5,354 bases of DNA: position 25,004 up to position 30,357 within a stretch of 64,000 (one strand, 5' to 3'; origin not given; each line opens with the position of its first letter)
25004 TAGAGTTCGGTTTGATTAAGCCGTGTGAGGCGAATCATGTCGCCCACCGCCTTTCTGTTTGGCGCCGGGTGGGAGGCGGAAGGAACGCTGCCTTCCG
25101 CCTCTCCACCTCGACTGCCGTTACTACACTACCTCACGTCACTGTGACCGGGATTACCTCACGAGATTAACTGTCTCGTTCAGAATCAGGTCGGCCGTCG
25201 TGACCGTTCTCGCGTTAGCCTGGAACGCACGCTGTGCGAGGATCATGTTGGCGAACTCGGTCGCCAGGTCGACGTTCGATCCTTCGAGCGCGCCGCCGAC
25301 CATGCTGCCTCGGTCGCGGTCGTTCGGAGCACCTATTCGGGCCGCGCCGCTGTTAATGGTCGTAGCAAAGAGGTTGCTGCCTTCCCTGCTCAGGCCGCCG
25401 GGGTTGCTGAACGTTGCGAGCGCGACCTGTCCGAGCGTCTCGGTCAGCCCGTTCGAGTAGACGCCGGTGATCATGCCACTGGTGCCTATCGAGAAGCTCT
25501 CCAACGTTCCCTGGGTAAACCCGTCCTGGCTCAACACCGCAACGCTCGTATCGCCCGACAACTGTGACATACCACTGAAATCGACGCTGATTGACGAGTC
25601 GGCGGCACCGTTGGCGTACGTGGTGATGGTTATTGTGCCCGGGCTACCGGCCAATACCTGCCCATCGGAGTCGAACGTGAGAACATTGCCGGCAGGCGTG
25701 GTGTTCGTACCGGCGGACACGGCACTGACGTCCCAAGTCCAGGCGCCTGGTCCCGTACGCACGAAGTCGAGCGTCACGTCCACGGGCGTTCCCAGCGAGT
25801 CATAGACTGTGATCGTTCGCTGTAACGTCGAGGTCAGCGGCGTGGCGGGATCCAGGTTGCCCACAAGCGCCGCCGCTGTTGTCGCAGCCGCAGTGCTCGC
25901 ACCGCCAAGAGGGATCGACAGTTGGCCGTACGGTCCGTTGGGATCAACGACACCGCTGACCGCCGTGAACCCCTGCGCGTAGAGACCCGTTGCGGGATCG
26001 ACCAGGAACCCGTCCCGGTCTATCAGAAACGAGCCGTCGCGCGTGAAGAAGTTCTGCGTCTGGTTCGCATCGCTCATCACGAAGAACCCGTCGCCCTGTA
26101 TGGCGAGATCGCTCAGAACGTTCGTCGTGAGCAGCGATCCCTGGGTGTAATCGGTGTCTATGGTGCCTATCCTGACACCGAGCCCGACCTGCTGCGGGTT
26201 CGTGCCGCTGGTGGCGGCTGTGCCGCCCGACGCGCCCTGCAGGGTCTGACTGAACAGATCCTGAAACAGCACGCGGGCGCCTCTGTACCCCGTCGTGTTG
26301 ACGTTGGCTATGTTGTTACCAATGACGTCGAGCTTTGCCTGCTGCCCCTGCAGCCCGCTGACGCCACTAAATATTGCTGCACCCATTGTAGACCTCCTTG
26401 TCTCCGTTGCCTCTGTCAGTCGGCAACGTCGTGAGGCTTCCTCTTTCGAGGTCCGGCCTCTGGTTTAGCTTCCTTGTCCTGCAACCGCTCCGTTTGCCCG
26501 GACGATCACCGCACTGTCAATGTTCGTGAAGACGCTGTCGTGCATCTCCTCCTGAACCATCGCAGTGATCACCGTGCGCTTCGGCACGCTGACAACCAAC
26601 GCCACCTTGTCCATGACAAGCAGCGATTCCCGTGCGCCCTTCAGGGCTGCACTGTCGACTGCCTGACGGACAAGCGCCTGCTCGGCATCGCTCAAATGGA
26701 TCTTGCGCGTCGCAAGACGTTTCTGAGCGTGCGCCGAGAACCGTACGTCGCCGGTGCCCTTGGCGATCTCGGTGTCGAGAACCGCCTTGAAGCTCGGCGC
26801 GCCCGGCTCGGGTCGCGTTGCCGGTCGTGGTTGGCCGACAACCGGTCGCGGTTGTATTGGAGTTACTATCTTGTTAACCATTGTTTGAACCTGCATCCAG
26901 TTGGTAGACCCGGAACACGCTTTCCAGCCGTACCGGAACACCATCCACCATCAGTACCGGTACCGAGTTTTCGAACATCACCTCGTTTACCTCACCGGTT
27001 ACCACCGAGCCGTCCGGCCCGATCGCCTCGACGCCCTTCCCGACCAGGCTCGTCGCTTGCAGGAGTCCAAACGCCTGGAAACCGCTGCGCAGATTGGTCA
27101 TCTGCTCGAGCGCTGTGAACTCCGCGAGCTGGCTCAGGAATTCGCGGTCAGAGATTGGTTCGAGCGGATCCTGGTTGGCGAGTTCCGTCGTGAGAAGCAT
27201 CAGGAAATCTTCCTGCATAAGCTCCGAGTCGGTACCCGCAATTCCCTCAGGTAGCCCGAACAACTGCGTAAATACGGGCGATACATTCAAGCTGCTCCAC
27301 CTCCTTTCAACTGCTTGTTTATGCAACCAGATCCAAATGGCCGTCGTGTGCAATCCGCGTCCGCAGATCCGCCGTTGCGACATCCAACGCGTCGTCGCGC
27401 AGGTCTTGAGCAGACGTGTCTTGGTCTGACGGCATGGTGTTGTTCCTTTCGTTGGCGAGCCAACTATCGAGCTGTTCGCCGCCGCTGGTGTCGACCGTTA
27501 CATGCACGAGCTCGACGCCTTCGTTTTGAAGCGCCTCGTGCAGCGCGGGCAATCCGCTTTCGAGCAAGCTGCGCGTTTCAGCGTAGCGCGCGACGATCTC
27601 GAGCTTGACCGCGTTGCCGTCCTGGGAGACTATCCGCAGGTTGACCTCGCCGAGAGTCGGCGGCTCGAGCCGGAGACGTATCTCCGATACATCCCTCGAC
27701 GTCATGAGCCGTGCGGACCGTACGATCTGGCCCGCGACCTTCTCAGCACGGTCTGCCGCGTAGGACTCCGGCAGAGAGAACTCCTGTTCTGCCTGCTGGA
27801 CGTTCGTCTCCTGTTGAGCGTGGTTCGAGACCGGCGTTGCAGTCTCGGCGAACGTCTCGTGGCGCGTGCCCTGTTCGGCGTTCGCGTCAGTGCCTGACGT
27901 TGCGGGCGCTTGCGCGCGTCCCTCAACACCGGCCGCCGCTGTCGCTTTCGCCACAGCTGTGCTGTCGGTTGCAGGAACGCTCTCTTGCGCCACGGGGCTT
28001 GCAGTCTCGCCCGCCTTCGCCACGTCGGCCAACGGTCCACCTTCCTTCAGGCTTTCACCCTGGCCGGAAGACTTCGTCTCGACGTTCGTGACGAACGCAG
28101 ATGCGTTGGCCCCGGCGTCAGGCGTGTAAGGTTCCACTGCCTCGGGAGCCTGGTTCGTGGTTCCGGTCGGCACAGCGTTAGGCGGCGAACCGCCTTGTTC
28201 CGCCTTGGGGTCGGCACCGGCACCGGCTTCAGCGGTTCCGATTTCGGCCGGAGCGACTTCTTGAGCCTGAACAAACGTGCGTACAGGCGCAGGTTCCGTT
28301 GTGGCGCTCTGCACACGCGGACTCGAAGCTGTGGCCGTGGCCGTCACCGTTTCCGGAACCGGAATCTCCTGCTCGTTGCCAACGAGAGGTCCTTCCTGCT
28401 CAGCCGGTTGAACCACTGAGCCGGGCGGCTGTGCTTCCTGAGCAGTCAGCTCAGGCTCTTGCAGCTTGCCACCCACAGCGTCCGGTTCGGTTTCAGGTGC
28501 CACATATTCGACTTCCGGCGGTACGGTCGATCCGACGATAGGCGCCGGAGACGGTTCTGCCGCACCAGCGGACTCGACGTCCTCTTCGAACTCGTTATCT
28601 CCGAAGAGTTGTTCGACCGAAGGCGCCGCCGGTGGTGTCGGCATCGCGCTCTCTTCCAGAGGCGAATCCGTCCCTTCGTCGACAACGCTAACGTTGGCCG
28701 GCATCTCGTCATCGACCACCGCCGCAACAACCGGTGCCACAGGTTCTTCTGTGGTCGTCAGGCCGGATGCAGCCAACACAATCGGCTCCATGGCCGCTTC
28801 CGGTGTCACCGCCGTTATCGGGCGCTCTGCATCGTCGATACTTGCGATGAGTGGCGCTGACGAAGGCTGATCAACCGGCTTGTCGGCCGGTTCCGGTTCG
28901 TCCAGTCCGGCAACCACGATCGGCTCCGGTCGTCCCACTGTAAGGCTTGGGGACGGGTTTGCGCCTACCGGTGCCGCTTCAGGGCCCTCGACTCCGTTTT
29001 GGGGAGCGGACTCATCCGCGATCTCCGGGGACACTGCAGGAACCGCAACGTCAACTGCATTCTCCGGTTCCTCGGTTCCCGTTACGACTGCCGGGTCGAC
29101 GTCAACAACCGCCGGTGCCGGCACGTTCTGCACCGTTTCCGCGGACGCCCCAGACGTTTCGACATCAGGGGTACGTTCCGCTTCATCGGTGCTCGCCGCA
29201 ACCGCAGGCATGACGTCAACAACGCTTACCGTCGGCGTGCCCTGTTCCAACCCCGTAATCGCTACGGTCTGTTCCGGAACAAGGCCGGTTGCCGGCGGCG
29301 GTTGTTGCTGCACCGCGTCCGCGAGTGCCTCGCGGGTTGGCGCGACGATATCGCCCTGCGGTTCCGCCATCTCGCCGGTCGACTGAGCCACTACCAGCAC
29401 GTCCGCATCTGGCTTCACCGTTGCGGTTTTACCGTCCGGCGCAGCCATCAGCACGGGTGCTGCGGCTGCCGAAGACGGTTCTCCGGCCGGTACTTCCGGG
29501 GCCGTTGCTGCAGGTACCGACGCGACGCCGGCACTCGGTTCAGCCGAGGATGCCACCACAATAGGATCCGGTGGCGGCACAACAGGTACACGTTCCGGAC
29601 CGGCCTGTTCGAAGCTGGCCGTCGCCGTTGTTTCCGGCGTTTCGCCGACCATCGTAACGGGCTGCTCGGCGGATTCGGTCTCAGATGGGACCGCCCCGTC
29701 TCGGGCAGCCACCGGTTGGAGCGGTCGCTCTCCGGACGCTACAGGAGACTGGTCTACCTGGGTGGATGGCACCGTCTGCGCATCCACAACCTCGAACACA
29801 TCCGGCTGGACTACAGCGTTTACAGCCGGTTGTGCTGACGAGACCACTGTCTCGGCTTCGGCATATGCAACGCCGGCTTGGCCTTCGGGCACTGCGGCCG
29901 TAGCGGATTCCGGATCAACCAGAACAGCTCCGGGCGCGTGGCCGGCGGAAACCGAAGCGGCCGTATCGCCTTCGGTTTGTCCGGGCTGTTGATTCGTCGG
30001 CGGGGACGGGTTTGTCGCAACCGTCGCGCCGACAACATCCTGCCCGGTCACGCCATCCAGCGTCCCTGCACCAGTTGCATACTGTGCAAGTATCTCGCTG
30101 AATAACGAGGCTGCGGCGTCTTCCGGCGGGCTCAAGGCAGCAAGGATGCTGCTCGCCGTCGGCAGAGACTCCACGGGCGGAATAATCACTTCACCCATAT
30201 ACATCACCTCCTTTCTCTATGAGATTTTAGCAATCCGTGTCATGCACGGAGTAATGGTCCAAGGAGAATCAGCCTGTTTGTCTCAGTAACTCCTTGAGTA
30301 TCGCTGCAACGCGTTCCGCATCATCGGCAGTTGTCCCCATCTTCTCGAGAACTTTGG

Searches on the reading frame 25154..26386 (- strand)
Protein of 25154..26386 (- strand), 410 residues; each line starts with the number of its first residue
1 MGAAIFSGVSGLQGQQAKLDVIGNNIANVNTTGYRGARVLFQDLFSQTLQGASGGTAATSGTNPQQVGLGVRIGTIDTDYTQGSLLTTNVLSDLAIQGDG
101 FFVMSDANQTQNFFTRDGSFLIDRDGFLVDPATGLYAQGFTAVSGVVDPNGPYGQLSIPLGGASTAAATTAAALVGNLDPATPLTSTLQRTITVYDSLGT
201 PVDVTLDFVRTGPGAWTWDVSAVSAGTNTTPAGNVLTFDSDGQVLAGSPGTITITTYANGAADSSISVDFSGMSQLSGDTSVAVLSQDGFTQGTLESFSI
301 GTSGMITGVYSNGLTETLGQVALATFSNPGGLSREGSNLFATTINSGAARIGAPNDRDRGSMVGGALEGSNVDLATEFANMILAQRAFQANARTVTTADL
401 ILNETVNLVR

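Call 67: search_protein_families(library=pfam, proteins=[window:25154-26386:-], max_evalue=0.0001)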
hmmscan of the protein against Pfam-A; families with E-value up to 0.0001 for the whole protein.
window:25154-26386:- (410 aa): 4 families
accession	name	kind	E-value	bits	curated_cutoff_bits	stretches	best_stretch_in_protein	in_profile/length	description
PF07559.19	FlgE_D2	-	2.2e-18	67.5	22.7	1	172-290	10-142/142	Flagellar basal body protein FlaE D2 domain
PF06429.18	Flg_bbr_C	-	6.9e-16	57.9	23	1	364-408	2-46/46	Flagellar basal body rod FlgEFG protein C-terminal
PF00460.25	Flg_bb_rod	-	3.1e-12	46.6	20.7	1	8-35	4-31/31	Flagella basal body rod protein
PF22692.1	LlgE_F_G_D1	-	1.8e-09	38.1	27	1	95-139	1-43/64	Flagellar hook protein FlgE/F/G D1 domain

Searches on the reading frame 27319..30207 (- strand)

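Call 67: search_protein_families(library=pfam, proteins=[window:27319-30207:-], max_evalue=0.0001)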
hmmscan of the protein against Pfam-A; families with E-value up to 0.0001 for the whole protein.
window:27319-30207:- (962 aa): 1 family
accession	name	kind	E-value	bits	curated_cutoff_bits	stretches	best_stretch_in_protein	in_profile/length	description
PF02120.21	Flg_hook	-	1.2e-16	60.7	29.8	1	831-912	3-83/85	Flagellar hook-length control protein FliK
